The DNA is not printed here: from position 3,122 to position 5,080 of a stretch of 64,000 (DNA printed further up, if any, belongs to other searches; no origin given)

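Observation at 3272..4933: Asp-box (sialidase-fold) propeller fused to an AraC DNA-binding domain: a possible glycan-sensing one-component regulator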

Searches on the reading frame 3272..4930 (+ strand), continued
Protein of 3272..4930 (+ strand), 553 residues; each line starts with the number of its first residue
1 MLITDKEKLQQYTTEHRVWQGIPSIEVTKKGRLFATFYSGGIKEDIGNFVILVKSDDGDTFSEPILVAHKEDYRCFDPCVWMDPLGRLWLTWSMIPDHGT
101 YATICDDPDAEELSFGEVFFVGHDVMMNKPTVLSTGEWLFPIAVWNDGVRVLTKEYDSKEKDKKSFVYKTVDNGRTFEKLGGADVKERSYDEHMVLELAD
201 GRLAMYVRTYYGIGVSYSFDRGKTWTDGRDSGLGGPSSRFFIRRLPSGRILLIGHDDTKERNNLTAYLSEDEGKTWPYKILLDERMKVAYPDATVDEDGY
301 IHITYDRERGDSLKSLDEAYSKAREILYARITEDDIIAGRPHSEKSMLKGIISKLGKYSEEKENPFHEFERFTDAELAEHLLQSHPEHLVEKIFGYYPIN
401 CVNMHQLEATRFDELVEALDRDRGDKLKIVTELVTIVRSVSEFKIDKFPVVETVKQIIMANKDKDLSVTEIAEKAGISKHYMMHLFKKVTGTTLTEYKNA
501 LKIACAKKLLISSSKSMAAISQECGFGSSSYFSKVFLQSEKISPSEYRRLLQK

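Call 8: search_solved_structures(query=window:3272-4930:+, max_evalue=0.01, show_alignments=3)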
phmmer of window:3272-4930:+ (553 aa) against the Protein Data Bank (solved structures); distinct sequences matched with E-value up to 0.01: 27.
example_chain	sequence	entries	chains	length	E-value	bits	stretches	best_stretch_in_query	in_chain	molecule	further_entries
3oio_A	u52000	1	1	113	5e-11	45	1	455-548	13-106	Transcriptional regulator (AraC-type DNA-binding domain-containing proteins)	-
4fe4_A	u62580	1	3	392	5.3e-10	41.6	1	419-549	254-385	Xylose operon regulatory protein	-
4fe7_A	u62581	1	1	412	5.9e-10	41.5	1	419-549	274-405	Xylose operon regulatory protein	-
7w5w_J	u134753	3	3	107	1.9e-08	36.5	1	460-550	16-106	Regulatory protein SoxS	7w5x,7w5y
2k9s_A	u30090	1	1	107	3.9e-08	35.5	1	462-549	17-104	Arabinose operon regulatory protein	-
6swi_A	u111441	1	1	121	5.6e-08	35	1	449-550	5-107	Two-component response regulator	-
1bl0_A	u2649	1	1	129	5.3e-07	31.8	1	453-549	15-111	PROTEIN (MULTIPLE ANTIBIOTIC RESISTANCE PROTEIN)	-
1xs9_A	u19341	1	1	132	5.5e-07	31.7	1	452-549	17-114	Multiple antibiotic resistance protein marA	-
3oou_A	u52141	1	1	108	5.6e-07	31.7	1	447-551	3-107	Lin2118 protein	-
7bef_G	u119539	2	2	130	2.8e-06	29.4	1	449-549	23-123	Transcriptional activator RamA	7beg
3lsg_A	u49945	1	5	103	6.4e-06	28.2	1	455-548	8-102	Two-component response regulator yesN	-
12aw_A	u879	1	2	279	1.7e-05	26.8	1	454-549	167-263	HYBRID TWO-COMPONENT SYSTEM PROTEIN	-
6mnj_A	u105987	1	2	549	1.7e-05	26.8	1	146-306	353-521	Hz136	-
7vwy_G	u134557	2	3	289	3.1e-05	25.9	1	459-549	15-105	Right origin-binding protein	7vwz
1d5y_A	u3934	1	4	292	3.9e-05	25.6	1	460-549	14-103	ROB TRANSCRIPTION FACTOR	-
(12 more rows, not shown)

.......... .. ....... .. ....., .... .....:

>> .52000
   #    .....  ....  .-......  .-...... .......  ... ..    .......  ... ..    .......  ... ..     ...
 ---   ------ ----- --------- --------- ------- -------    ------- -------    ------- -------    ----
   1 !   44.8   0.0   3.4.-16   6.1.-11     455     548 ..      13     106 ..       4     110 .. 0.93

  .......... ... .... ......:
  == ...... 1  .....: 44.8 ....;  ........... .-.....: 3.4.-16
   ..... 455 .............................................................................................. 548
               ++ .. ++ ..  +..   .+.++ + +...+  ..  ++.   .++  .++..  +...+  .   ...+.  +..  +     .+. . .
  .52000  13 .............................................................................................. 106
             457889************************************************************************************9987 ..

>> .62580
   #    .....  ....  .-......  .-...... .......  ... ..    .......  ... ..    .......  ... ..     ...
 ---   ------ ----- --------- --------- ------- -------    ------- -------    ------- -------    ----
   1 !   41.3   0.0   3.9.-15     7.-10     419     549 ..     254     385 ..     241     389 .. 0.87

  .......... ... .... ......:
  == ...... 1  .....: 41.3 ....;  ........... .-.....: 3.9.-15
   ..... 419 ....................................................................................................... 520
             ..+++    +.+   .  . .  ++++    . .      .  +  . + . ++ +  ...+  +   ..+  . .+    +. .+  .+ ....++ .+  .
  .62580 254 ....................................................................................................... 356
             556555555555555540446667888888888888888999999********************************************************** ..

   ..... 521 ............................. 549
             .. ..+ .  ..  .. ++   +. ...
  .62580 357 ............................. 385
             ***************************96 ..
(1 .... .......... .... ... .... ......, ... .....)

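Call 19: find_encoding_contigs(protein=P0010, flank=10000, max_places=2)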
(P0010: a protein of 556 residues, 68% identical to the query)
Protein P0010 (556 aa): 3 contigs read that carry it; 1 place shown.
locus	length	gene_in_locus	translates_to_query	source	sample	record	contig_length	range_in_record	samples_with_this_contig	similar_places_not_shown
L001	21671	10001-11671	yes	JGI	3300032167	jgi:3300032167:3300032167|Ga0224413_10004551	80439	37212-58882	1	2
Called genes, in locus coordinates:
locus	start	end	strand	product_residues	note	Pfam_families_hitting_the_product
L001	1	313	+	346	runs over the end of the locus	PF01408:GFO_IDH_MocA, PF02894:GFO_IDH_MocA_C, PF22725:GFO_IDH_MocA_C3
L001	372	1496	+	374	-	PF00072:Response_reg, PF12833:HTH_18, PF00165:HTH_AraC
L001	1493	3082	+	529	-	PF06580:His_kinase, PF02518:HATPase_c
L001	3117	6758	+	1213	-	PF01738:DLH (weak), PF05448:AXE1 (weak), PF00326:Peptidase_S9 (weak)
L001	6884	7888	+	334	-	-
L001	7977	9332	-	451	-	PF02127:Peptidase_M18, PF05343:Peptidase_M42 (faint)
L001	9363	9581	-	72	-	PF07927:HicA_toxin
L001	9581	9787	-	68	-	PF24113:DUF7387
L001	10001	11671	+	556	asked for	PF13088:BNR_2, PF02012:BNR (faint), PF00165:HTH_AraC, PF12833:HTH_18, PF00165:HTH_AraC (weak)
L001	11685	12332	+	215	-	PF01081:Aldolase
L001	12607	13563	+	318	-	PF00528:BPD_transp_1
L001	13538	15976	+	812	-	PF22633:F5_F8_type_C_2 (weak)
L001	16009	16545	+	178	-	-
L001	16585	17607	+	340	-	PF00294:PfkB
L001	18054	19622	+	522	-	PF13432:TPR_16 (faint), PF14559:TPR_19 (faint), PF13428:TPR_14 (faint)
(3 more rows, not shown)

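Call 20: find_encoding_contigs(protein=P0075, flank=10000, max_places=2)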
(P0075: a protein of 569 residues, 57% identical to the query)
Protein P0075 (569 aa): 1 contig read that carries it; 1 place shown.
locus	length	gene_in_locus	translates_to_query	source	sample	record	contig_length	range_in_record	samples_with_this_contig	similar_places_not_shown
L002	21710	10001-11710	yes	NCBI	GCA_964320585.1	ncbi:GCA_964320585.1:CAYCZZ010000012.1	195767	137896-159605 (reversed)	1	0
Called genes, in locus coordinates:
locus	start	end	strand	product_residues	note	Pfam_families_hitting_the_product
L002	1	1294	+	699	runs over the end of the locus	-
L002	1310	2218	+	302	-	PF00528:BPD_transp_1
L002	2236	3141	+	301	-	PF00528:BPD_transp_1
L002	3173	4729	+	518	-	PF12010:DUF3502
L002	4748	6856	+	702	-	PF13205:Big_5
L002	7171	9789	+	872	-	PF01074:Glyco_hydro_38N, PF09261:Alpha-mann_mid, PF07748:Glyco_hydro_38C, PF17677:Glyco_hydro38C2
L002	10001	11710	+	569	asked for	PF13088:BNR_2, PF00165:HTH_AraC, PF12833:HTH_18, PF00165:HTH_AraC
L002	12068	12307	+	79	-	-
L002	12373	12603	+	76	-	-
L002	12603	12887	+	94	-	PF20648:DUF6809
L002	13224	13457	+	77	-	-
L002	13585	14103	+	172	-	-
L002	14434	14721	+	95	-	PF12728:HTH_17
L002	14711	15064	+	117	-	PF14198:TnpV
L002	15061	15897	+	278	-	PF13730:HTH_36, PF19481:DUF6017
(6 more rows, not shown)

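Call 22: find_encoding_contigs(protein=P0116, flank=10000, max_places=3)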
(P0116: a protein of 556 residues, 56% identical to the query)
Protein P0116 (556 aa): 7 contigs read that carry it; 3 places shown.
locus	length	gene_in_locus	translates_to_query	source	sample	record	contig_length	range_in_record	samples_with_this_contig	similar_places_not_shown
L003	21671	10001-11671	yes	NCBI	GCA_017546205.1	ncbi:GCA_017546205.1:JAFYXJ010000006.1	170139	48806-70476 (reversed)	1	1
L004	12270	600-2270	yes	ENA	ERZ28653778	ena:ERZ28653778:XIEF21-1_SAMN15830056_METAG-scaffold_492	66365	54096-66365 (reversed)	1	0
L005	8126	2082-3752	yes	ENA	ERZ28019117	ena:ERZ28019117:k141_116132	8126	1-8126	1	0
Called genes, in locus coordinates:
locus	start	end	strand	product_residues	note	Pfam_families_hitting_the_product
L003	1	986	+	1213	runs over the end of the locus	PF08532:Glyco_hydro_42M (faint)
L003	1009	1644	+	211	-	PF00657:Lipase_GDSL, PF13472:Lipase_GDSL_2, PF04311:DUF459 (weak)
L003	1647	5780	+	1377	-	PF02018:CBM_4_9 (faint)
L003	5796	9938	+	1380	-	PF02018:CBM_4_9 (weak), PF08532:Glyco_hydro_42M (weak)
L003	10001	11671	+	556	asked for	PF13088:BNR_2, PF00165:HTH_AraC (weak), PF12833:HTH_18, PF00165:HTH_AraC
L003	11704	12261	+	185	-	-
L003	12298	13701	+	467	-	PF01547:SBP_bac_1, PF13416:SBP_bac_8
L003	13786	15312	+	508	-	PF13088:BNR_2, PF02012:BNR (faint)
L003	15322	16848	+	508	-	PF13088:BNR_2, PF02012:BNR (faint)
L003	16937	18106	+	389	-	PF00295:Glyco_hydro_28 (faint)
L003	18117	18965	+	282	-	PF20434:BD-FAE, PF07859:Abhydrolase_3, PF00326:Peptidase_S9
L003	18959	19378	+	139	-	PF05025:RbsD_FucU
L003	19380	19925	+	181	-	PF02502:LacAB_rpiB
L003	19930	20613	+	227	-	PF00596:Aldolase_II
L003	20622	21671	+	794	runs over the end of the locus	PF08531:Bac_rhamnosid_N, PF05592:Bac_rhamnosid, PF17389:Bac_rhamnosid6H, PF17390:Bac_rhamnosid_C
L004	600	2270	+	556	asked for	PF13088:BNR_2, PF00165:HTH_AraC (weak), PF12833:HTH_18, PF00165:HTH_AraC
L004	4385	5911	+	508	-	PF13088:BNR_2, PF02012:BNR (faint)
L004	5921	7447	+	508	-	PF13088:BNR_2, PF02012:BNR (faint)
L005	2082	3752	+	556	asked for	PF13088:BNR_2, PF00165:HTH_AraC (weak), PF12833:HTH_18, PF00165:HTH_AraC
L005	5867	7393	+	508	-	PF13088:BNR_2, PF02012:BNR (faint)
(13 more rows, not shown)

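Call 23: predict_structure(alignment_id=A1)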
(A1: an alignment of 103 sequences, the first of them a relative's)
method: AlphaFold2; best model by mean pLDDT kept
length: 553 residues; sequences in the alignment: 103
mean_pLDDT: 92.8   pTM: 0.82
mean pLDDT of the five models: 92.8, 91.4, 90.7, 90.4, 89.4
residues with pLDDT >= 90: 441; 70-90: 104; 50-70: 8; < 50: 0
segments of 3 or more residues with pLDDT < 50: none
pLDDT, mean of each block of 10 residues (from residue 1): 97 97 97 97 95 95 98 96 97 95 98 96 90 95 89 89 94 96 90 92 95 95 95 89 96 90 96 96 96 96 97 94 98 98 93 97 90 92 90 87 84 91 87 91 71 91 86 90 91 90 93 92 88 93 95 88
secondary structure, 60 per line:
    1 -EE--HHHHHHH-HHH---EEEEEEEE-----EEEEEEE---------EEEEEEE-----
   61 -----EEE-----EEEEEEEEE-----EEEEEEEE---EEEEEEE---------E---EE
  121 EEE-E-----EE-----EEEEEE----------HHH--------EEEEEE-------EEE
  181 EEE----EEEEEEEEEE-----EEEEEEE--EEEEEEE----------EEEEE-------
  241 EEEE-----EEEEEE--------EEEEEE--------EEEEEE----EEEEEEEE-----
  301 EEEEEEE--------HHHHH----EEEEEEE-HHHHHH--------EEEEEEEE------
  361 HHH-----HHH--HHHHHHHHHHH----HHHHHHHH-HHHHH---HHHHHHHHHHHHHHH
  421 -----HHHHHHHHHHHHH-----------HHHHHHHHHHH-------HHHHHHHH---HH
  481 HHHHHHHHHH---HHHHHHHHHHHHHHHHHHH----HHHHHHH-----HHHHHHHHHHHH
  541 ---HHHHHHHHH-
elements in order: H6-12 E20-27 E33-39 E49-55 E66-68 E74-82 E88-95 E99-105 E119-123 E138-143 E165-170 E178-183 E188-197 E203-209 E212-218 E229-233 E241-244 E250-255 E264-269 E278-283 E288-295 E301-307 H316-320 E325-331 H333-338 E347-354 H374-384 H389-396 H398-402 H406-420 H426-438 H450-460 H468-475 H479-490 H494-512 H517-523 H529-540 H544-552

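Call 24: find_encoding_contigs(protein=P0031, flank=10000, max_places=3)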
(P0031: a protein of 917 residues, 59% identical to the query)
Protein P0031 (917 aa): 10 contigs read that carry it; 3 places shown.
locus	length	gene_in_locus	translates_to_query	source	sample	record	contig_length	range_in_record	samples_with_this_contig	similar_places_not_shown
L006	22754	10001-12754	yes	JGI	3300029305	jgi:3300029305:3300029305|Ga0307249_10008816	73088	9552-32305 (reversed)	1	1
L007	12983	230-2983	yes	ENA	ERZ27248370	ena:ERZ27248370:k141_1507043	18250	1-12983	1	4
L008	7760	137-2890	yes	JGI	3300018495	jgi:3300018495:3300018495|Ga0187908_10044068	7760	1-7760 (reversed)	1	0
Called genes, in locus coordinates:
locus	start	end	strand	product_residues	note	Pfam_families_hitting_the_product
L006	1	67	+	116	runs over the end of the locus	PF02002:TFIIE_alpha (weak), PF01022:HTH_5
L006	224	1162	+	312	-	PF01569:PAP2 (weak), PF21699:TM1266-like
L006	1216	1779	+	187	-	PF09551:Spore_II_R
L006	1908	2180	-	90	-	-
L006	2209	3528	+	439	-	PF06245:DUF1015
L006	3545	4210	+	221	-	PF14353:CpXC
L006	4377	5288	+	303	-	PF04055:Radical_SAM (weak), PF13353:Fer4_12 (weak)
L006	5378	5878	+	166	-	PF00692:dUTPase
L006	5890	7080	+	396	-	PF00890:FAD_binding_2 (weak), PF01134:GIDA (faint), PF01266:DAO (faint), PF03486:HI0933_like, PF07992:Pyr_redox_2 (faint), PF12831:FAD_oxidored (weak), PF13450:NAD_binding_8 (weak), PF22780:HI0933_like_1st, +1 more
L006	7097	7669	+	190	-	-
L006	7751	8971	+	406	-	PF13308:YARHG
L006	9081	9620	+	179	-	PF02482:Ribosomal_S30AE, PF16321:Ribosom_S30AE_C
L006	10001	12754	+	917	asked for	PF02012:BNR (faint), PF13088:BNR_2, PF00165:HTH_AraC, PF12833:HTH_18, PF00165:HTH_AraC, PF13088:BNR_2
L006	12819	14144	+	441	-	-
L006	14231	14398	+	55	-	-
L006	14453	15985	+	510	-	PF00239:Resolvase, PF07508:Recombinase, PF13408:Zn_ribbon_recom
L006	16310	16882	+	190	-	PF11391:DUF2798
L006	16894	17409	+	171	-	PF02559:CarD_TRCF_RID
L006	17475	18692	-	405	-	PF00579:tRNA-synt_1b, PF22421:SYY_C-terminal, PF01479:S4 (weak)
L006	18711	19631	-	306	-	PF04204:HTS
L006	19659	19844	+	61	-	-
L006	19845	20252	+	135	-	-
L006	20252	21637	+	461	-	PF03237:Terminase_6N, PF04466:Terminase_3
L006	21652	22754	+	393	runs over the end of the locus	-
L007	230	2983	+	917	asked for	PF02012:BNR (faint), PF13088:BNR_2, PF00165:HTH_AraC, PF12833:HTH_18, PF00165:HTH_AraC, PF13088:BNR_2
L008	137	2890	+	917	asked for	PF02012:BNR (faint), PF13088:BNR_2, PF00165:HTH_AraC, PF12833:HTH_18, PF00165:HTH_AraC, PF13088:BNR_2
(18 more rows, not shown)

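Call 27: fold_search(model_id=the predicted structure, library=pdb)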
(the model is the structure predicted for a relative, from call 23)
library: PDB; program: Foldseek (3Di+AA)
matches with E <= 10: 1127; with E <= 0.001: 466
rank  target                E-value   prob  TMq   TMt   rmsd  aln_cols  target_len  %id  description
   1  4j9t                  7.2e-15  1.00  0.44  0.66   4.6       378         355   17  Crystal structure of a putative, de novo designed unnatural amino acid dependent metalloprotein, northeast structural ge (released 2013-03-27)
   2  7lbu                  1.9e-14  1.00  0.41  0.58   4.9       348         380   19  Crystal structure of the Propionibacterium acnes surface sialidase (released 2021-12-08)
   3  2bzd_C                2.8e-14  1.00  0.43  0.40   4.6       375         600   18  Galactose recognition by the carbohydrate-binding module of a bacterial sialidase. (released 2005-08-19)
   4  8gn6_A                5.6e-14  1.00  0.44  0.48   4.7       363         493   18  Crystallization of Sialidase from Porphyromonas gingivalis (released 2023-04-19)
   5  1wcq_C                6.2e-14  1.00  0.43  0.40   4.7       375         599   18  Mutagenesis of the Nucleophilic Tyrosine in a Bacterial Sialidase to Phenylalanine. (released 2005-10-12)
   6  2bzd_A                1.0e-13  1.00  0.42  0.39   4.7       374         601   18  Galactose recognition by the carbohydrate-binding module of a bacterial sialidase. (released 2005-08-19)
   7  1wcq_A                1.0e-13  1.00  0.42  0.39   4.7       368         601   19  Mutagenesis of the Nucleophilic Tyrosine in a Bacterial Sialidase to Phenylalanine. (released 2005-10-12)
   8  1eus                  1.3e-13  1.00  0.41  0.61   6.3       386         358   17  SIALIDASE COMPLEXED WITH 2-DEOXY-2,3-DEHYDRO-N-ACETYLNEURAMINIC ACID (released 1997-01-11)
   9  8gn6_C                2.0e-13  1.00  0.41  0.45   4.5       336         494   18  Crystallization of Sialidase from Porphyromonas gingivalis (released 2023-04-19)
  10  8feb                  2.3e-13  1.00  0.44  0.48   4.3       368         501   18  Crystal Structure of Porphyromonas gingivalis Sialidase (PG_0352) (released 2023-10-04)
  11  8t26                  2.3e-13  1.00  0.44  0.48   4.4       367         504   19  Crystal Structure of Porphyromonas gingivalis Sialidase (PG_0352) D219A mutant bound to 3'-Sialyllactose (only Neu5Ac vi (released 2023-10-04)
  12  1w8o_A                2.4e-13  1.00  0.38  0.35   6.5       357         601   17  Contribution of the Active Site Aspartic Acid to Catalysis in the Bacterial Neuraminidase from Micromonospora viridifa (released 2004-09-29)
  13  1eur                  2.5e-13  1.00  0.43  0.63   4.7       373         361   19  SIALIDASE (released 1997-01-11)
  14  8t24                  3.0e-13  1.00  0.44  0.49   4.4       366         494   18  Crystal Structure of Porphyromonas gingivalis Sialidase (PG_0352)- Fructose bound in CBM (released 2023-10-04)
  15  8t1z                  3.5e-13  1.00  0.44  0.48   4.4       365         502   19  Crystal Structure of Porphyromonas gingivalis Sialidase (PG_0352) Bound to Neu5Ac (NANA) (released 2023-10-04)
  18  5hx0_A                3.9e-13  1.00  0.41  0.61   4.4       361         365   18  Crystal structure of unknown function protein Dfer_1899 fromDyadobacter fermentans DSM 18053 (released 2016-02-17)
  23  5hx0_B                8.3e-13  1.00  0.40  0.59   4.4       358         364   18  Crystal structure of unknown function protein Dfer_1899 fromDyadobacter fermentans DSM 18053 (released 2016-02-17)
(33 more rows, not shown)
